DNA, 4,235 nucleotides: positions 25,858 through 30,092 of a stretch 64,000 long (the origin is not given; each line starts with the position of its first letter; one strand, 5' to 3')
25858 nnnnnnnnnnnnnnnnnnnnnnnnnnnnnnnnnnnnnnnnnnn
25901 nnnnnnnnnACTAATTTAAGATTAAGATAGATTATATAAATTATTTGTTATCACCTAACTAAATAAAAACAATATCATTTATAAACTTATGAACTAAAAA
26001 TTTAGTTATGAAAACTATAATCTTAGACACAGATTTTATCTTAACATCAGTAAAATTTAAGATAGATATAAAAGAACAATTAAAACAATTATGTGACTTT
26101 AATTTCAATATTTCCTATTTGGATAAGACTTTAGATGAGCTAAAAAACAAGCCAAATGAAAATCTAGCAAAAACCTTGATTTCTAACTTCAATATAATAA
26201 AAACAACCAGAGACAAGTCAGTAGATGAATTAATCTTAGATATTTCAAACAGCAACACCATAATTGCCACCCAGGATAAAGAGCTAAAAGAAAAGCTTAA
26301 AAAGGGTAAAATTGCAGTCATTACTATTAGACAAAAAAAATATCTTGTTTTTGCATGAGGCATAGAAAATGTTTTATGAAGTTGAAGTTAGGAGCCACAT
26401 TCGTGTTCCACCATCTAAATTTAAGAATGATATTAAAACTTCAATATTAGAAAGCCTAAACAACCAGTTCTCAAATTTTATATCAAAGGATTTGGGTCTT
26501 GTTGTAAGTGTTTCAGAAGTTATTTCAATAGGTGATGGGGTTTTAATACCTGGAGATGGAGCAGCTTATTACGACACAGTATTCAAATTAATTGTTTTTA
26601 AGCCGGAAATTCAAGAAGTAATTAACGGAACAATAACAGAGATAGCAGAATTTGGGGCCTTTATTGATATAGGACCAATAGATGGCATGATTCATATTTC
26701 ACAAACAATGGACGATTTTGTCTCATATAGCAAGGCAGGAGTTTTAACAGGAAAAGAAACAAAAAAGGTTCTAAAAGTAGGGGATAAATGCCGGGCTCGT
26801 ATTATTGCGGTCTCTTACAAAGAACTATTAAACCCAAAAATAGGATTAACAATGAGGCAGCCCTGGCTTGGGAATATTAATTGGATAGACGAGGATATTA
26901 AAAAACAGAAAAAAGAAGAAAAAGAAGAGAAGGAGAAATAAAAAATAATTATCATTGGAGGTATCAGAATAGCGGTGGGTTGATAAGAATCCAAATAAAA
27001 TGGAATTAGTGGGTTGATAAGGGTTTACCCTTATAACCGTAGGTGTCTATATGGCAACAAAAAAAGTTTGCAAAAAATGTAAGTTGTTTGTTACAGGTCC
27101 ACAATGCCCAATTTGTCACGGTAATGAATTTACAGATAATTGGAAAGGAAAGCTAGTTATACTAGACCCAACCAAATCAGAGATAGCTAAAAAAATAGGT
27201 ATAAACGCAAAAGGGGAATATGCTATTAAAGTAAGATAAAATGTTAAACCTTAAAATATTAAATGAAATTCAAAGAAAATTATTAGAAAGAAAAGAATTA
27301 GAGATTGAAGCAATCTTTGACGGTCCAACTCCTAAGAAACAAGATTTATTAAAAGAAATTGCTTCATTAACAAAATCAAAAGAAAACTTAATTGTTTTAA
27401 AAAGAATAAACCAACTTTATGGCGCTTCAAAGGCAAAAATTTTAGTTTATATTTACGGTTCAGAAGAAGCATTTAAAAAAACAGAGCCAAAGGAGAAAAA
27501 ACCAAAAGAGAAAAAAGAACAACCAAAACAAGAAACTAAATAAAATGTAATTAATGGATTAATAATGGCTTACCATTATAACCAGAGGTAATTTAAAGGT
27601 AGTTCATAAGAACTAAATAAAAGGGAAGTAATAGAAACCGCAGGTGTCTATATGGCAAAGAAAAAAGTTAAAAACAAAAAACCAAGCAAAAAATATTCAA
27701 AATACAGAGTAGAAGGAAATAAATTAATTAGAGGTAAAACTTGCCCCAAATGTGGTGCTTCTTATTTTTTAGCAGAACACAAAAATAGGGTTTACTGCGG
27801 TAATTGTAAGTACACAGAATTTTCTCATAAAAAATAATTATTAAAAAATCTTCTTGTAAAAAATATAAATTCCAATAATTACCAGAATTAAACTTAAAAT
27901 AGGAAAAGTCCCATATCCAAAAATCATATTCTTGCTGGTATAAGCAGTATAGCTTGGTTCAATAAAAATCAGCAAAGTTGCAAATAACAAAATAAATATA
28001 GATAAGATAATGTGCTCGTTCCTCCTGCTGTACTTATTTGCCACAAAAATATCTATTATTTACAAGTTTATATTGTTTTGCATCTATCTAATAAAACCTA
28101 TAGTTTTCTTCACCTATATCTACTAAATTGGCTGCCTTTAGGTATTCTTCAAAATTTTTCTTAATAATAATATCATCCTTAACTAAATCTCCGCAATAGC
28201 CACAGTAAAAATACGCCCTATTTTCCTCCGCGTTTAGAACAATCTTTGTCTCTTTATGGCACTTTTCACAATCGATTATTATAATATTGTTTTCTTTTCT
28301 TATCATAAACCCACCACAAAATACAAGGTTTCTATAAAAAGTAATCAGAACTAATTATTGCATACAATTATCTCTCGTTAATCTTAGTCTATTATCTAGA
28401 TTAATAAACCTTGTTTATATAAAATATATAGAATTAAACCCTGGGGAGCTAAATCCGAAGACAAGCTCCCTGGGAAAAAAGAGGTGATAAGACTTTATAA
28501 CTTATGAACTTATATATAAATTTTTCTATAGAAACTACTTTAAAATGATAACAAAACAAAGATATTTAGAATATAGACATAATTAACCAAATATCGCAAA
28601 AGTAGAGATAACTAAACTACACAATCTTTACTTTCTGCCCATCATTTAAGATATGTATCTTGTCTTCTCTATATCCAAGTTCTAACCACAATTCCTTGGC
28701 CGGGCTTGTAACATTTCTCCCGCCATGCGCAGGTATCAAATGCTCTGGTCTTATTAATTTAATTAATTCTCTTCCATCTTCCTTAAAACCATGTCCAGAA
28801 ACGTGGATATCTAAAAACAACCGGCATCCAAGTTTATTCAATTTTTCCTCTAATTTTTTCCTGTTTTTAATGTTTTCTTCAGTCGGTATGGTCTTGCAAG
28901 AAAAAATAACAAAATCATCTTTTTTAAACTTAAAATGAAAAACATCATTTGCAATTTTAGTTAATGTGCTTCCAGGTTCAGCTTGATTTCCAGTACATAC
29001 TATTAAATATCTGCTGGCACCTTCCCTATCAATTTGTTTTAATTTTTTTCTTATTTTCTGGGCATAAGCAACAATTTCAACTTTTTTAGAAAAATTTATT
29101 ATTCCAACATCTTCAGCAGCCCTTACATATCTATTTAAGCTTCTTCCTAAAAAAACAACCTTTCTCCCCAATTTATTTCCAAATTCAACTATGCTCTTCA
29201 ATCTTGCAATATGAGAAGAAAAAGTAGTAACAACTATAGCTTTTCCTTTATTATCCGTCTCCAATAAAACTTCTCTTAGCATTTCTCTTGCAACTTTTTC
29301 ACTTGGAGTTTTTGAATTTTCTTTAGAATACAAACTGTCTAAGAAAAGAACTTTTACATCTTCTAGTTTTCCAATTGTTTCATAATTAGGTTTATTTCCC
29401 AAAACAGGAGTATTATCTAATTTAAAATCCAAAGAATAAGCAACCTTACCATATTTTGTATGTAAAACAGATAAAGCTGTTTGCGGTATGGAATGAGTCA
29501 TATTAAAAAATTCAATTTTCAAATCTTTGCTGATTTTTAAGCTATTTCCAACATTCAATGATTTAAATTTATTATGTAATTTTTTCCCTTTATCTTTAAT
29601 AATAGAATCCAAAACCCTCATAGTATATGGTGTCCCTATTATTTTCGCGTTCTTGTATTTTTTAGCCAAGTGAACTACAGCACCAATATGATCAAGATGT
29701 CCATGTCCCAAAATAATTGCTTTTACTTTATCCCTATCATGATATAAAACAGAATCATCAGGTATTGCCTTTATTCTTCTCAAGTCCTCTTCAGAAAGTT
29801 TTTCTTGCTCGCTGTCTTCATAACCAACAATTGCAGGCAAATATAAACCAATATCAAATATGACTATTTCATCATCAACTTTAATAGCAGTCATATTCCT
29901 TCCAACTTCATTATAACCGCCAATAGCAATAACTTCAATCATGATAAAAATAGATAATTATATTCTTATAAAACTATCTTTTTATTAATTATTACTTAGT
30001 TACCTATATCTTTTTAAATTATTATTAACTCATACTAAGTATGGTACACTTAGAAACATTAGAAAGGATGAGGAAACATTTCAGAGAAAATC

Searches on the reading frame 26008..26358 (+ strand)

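Call 56: search_protein_families(library=pfam, proteins=[window:26008-26358:+], max_evalue=0.001)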
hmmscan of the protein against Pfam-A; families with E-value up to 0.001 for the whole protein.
window:26008-26358:+ (116 aa): 1 family
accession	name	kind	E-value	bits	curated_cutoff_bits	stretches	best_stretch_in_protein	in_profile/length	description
PF18477.7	PIN_9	-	8.8e-10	39.3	26.3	1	4-110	1-116/116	PIN like domain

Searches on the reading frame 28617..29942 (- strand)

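Call 56: search_protein_families(library=pfam, proteins=[window:28617-29942:-], max_evalue=0.001)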
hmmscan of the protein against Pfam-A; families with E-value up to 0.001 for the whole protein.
window:28617-29942:- (441 aa): 4 families
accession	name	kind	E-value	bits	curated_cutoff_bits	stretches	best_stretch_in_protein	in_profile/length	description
PF22505.1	RNase_J_b_CASP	-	1.2e-25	90.2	27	1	235-357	3-117/126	Ribonuclease J, beta-CASP domain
PF12706.13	Lactamase_B_2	-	9.4e-09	35.6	27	1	68-207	26-168/200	Beta-lactamase superfamily domain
PF00753.33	Lactamase_B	-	3e-07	31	22.7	1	15-107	6-78/196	Metallo-beta-lactamase superfamily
PF07521.17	RMMBL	-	1.4e-05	25.4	21.6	1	379-421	11-55/63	Zn-dependent metallo-hydrolase RNA specificity domain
